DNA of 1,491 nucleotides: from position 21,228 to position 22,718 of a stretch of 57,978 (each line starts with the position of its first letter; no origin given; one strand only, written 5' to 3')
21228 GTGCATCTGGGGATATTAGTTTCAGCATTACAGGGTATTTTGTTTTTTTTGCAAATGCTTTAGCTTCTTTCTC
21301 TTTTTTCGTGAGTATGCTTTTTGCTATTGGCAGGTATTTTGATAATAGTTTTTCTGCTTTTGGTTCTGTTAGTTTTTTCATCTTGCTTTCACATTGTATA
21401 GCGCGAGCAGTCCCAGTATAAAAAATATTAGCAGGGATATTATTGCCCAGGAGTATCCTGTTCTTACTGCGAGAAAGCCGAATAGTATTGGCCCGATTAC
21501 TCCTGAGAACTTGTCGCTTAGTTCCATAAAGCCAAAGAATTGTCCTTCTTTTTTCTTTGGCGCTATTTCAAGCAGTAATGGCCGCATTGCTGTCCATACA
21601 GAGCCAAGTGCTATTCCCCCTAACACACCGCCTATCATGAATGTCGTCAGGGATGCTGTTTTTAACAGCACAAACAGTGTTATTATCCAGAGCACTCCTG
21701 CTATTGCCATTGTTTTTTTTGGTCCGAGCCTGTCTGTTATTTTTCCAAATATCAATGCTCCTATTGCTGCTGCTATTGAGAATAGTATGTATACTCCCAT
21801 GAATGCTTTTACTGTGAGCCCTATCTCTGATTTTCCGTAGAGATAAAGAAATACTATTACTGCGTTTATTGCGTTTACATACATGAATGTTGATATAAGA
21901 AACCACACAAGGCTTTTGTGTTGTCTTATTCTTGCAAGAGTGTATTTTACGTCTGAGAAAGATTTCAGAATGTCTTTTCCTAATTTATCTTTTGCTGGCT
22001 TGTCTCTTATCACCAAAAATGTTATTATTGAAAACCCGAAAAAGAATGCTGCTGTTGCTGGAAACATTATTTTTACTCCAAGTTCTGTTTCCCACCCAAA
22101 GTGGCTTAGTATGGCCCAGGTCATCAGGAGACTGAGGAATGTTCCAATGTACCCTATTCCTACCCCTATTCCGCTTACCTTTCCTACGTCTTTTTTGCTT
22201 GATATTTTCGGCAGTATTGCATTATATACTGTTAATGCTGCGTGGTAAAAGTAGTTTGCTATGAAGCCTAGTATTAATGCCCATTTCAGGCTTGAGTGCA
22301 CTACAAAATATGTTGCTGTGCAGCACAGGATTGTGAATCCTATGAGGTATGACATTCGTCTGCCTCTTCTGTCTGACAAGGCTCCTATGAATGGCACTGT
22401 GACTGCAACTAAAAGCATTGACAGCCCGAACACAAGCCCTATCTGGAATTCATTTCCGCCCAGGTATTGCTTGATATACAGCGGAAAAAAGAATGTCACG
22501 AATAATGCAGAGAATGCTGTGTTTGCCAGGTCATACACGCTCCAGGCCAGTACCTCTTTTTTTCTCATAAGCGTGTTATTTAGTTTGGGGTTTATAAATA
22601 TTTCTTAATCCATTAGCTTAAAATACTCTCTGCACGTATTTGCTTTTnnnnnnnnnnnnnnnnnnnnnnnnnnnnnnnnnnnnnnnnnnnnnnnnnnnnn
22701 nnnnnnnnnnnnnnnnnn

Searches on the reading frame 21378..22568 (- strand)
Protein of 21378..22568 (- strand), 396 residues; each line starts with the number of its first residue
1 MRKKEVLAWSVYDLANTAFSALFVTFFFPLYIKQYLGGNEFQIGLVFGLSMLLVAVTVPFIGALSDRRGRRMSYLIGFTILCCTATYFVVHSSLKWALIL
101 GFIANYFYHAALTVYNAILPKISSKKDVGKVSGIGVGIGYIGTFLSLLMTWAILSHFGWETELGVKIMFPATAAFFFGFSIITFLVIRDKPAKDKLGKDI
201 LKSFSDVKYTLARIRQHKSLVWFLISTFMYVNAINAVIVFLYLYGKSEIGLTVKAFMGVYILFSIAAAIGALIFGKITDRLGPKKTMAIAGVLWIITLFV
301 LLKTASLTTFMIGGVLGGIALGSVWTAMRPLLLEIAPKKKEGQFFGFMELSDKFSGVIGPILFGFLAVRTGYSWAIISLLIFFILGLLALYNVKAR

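Call 92: search_protein_families(library=pfam, proteins=[window:21378-22568:-], max_evalue=0.001)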
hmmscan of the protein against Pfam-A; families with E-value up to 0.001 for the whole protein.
window:21378-22568:- (396 aa): 5 families
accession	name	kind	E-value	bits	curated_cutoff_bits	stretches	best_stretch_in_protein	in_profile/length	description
PF07690.21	MFS_1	-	2.4e-48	165.3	33.4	2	19-265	10-252/347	Major Facilitator Superfamily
PF11700.14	ATG22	-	9.4e-36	124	24.1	2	130-394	192-473/482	Vacuole effluxer Atg22 like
PF12832.13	MFS_1_like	-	6.1e-14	52.3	25.2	1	27-364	21-359/373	MFS_1 like family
PF13347.12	MFS_2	-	1.6e-12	47.2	27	1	14-372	7-386/427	MFS/sugar transport protein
PF00083.30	Sugar_tr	-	6.8e-11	42.1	22.3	1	258-389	50-185/452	Sugar (and other) transporter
